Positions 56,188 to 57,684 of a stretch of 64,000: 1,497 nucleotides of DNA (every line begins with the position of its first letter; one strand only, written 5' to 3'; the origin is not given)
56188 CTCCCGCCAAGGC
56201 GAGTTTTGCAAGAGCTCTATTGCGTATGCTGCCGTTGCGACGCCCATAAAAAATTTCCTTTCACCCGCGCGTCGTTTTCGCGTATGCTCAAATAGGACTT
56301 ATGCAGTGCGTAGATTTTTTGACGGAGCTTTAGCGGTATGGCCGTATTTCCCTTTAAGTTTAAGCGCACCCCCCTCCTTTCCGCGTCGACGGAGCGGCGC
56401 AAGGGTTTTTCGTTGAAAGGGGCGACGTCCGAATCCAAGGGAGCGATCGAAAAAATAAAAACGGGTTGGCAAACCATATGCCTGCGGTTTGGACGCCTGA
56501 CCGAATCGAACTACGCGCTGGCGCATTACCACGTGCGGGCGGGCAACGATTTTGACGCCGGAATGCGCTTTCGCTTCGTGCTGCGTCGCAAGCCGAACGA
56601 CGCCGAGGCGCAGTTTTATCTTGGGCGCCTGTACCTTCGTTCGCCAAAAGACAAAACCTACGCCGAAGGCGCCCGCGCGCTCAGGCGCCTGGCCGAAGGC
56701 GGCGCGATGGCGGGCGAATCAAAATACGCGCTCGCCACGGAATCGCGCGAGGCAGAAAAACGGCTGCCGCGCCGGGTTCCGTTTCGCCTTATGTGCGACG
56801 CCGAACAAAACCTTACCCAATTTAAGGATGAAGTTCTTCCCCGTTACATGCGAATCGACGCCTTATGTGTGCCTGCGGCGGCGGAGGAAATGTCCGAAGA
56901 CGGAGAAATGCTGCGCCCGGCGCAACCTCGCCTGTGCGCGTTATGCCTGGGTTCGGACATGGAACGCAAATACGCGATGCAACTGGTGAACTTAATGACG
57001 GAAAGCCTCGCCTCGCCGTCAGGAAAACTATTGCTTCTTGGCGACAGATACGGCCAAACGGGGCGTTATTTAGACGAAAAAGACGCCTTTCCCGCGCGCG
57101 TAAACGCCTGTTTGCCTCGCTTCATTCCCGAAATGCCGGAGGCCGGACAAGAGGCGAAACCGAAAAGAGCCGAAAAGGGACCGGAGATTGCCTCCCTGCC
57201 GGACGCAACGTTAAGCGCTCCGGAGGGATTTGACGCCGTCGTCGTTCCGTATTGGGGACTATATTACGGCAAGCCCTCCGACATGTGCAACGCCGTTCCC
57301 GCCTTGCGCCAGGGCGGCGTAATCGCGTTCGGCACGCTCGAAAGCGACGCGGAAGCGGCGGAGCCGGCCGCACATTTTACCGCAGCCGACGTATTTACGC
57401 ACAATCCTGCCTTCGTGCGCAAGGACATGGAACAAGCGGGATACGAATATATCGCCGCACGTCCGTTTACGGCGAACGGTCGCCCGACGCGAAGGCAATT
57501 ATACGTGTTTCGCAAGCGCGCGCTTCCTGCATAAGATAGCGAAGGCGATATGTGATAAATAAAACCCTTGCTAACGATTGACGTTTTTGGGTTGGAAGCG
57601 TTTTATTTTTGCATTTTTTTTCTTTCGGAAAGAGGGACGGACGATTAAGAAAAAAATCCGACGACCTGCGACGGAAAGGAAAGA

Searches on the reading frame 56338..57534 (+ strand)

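Call 10: search_protein_families(library=pfam, proteins=[window:56338-57534:+], max_evalue=0.001)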
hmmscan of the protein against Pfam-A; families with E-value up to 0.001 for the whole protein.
window:56338-57534:+ (398 aa): 0 families

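Call 27: search_protein_families(library=ncbifam, proteins=[window:56338-57534:+], max_evalue=1)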
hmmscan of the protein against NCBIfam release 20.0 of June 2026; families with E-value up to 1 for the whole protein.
window:56338-57534:+ (398 aa): 1 family
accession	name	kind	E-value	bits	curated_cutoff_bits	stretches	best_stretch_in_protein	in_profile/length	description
TIGR02917.1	PEP_TPR_lipo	equivalog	0.00084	17.3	312.2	1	60-104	741-786/899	XrtA/PEP-CTERM system TPR-repeat protein PrsT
